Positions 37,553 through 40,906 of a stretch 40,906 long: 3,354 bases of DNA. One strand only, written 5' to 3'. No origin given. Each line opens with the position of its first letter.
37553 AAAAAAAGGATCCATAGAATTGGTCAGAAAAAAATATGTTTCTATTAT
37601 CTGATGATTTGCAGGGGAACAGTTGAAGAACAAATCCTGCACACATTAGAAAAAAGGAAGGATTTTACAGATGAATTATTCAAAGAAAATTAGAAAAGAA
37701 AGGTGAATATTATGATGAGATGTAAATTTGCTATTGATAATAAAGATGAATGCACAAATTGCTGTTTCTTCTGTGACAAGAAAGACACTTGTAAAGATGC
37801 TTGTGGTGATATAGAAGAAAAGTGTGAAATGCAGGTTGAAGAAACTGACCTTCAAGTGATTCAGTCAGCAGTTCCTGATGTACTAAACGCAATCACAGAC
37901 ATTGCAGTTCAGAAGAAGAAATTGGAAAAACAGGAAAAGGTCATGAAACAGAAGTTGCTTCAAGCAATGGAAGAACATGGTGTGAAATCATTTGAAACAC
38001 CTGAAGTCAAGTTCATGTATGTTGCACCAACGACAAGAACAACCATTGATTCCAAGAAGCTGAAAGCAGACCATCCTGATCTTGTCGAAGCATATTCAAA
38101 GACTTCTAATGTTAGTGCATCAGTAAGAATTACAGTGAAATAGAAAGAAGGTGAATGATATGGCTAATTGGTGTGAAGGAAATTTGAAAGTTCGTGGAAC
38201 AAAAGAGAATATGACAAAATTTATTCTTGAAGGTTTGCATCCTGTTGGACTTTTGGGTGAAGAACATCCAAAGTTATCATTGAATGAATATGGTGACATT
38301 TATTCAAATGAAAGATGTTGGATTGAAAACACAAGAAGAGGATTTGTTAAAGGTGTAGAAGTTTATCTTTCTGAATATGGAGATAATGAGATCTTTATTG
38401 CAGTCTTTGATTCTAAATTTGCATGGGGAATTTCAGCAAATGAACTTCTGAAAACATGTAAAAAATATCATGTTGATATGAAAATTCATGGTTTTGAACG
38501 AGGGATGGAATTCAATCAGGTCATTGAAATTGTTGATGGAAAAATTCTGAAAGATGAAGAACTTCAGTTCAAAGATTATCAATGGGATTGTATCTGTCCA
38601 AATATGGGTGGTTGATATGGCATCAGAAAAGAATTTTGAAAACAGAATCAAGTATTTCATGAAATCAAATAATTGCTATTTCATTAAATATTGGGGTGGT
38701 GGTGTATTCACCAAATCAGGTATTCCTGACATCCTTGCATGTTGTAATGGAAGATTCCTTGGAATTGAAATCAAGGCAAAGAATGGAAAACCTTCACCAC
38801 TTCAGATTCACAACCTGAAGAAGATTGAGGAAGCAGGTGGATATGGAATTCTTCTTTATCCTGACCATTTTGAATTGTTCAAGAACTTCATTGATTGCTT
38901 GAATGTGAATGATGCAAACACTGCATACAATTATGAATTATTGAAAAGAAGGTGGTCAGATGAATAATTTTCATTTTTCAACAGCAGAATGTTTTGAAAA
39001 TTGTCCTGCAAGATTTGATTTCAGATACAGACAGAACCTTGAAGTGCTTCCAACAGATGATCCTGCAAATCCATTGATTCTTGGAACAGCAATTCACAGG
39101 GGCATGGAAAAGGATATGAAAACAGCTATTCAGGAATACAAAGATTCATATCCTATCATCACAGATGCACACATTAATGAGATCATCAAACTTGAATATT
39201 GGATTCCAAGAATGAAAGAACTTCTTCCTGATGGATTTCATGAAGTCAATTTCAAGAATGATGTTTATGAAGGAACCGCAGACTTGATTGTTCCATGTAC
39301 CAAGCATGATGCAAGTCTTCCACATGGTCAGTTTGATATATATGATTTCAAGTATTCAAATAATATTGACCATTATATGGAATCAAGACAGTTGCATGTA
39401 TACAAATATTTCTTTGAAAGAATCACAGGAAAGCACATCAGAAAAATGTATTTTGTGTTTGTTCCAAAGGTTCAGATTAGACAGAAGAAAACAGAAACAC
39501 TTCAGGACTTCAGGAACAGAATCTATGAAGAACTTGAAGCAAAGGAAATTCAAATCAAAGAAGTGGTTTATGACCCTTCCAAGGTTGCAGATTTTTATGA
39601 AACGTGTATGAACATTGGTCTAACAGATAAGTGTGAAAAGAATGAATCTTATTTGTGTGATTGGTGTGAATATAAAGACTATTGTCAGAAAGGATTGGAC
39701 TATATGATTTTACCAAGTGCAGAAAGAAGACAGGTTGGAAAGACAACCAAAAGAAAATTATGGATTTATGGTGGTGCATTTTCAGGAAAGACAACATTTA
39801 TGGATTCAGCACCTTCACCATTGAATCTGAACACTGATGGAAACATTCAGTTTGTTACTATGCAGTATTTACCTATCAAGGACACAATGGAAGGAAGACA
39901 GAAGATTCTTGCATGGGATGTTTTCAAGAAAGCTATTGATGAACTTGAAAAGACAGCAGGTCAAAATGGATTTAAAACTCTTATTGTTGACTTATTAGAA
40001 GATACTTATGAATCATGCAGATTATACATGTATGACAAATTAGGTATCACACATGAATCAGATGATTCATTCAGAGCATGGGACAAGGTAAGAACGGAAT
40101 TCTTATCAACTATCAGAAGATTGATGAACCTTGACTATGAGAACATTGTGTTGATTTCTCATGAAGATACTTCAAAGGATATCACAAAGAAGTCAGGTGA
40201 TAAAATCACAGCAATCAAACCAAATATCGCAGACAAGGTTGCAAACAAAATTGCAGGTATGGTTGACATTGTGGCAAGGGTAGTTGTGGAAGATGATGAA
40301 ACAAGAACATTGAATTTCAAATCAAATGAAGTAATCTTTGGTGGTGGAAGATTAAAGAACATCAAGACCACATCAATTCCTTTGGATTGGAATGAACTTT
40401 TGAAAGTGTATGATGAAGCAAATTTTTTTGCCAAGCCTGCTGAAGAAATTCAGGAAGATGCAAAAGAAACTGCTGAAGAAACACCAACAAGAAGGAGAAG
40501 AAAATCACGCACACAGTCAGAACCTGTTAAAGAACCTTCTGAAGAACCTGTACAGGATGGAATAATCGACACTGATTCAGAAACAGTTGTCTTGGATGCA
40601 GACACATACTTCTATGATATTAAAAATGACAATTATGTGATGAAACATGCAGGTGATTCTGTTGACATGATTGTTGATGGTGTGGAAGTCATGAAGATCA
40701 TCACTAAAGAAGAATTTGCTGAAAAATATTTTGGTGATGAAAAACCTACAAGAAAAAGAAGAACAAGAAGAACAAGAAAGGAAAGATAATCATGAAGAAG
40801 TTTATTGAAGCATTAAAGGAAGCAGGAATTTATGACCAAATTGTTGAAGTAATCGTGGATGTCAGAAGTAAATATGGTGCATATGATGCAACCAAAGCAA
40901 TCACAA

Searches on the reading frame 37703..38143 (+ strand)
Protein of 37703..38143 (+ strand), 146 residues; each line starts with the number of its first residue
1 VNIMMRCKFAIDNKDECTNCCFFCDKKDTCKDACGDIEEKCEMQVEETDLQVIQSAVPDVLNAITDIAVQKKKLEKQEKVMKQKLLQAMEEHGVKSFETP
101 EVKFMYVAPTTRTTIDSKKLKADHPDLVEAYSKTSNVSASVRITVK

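Call 10: search_protein_families(library=phrogs, proteins=[window:37703-38143:+])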
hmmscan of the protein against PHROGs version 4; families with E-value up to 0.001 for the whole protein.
window:37703-38143:+ (146 aa): 5 families
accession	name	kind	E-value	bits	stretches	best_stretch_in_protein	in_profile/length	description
phrog_6244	-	unknown function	5e-29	101.9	1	47-146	7-106/107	-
phrog_434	-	DNA, RNA and nucleotide metabolism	5.3e-15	56.5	1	51-145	269-363/372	RecE-like recombination exonuclease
phrog_1956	-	unknown function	1.3e-05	26.2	1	56-137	6-85/93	-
phrog_253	-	DNA, RNA and nucleotide metabolism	1.7e-05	25.7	1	28-124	34-129/169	Mu Gam-like end protection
phrog_9618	-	unknown function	0.00013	23.1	1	72-137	39-105/118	-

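Call 54: search_protein_families(library=ncbifam, proteins=[window:37703-38143:+], max_evalue=0.01)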
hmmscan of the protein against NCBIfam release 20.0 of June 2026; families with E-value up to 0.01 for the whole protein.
window:37703-38143:+ (146 aa): 0 families

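Call 73: search_protein_families(library=pfam, proteins=[window:37703-38143:+], max_evalue=0.01)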
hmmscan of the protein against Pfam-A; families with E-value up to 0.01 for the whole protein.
window:37703-38143:+ (146 aa): 2 families
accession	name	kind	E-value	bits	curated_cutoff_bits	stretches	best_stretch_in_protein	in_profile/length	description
PF23984.1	DUF7307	-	7e-05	23.2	27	1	61-119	13-72/129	Pam3 gp33-like protein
PF05565.16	Sipho_Gp157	-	0.00012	22.5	28.6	1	52-108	51-107/162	Siphovirus Gp157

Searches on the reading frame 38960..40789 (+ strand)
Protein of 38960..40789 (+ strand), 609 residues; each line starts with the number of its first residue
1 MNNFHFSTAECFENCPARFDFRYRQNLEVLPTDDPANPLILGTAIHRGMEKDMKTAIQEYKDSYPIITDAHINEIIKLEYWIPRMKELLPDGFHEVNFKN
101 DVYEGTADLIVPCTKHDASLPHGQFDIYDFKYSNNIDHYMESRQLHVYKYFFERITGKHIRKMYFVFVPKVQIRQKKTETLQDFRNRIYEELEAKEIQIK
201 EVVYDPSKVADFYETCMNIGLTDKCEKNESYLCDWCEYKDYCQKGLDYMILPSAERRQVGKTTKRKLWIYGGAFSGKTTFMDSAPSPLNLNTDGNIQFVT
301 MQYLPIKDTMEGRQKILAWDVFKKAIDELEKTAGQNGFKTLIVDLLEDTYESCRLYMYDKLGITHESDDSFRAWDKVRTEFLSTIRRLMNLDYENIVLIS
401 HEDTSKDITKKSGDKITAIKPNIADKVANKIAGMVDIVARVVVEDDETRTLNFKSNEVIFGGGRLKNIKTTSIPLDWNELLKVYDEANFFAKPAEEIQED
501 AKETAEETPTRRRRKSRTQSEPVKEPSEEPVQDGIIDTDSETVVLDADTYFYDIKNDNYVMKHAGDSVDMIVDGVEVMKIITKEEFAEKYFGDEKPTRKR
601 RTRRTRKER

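Call 10: search_protein_families(library=phrogs, proteins=[window:38960-40789:+])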
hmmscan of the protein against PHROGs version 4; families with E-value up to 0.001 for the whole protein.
window:38960-40789:+ (609 aa): 3 families
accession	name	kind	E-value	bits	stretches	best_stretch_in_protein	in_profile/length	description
phrog_8097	-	DNA, RNA and nucleotide metabolism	2.8e-215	717.5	1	4-607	3-597/598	exonuclease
phrog_124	-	DNA, RNA and nucleotide metabolism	7.7e-34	118.7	1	247-527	25-300/382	Sak4-like ssDNA annealing protein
phrog_69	-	DNA, RNA and nucleotide metabolism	8.8e-10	39.2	1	5-249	91-330/501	exonuclease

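Call 73: search_protein_families(library=pfam, proteins=[window:38960-40789:+], max_evalue=0.01)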
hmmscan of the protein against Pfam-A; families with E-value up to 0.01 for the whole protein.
window:38960-40789:+ (609 aa): 2 families
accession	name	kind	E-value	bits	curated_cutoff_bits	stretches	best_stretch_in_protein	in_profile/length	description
PF13479.12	AAA_24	-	7.8e-41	140.5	27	1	264-465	2-195/195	AAA domain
PF12705.13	PDDEXK_1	-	1.4e-12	48.5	22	1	7-243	5-247/247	PD-(D/E)XK nuclease superfamily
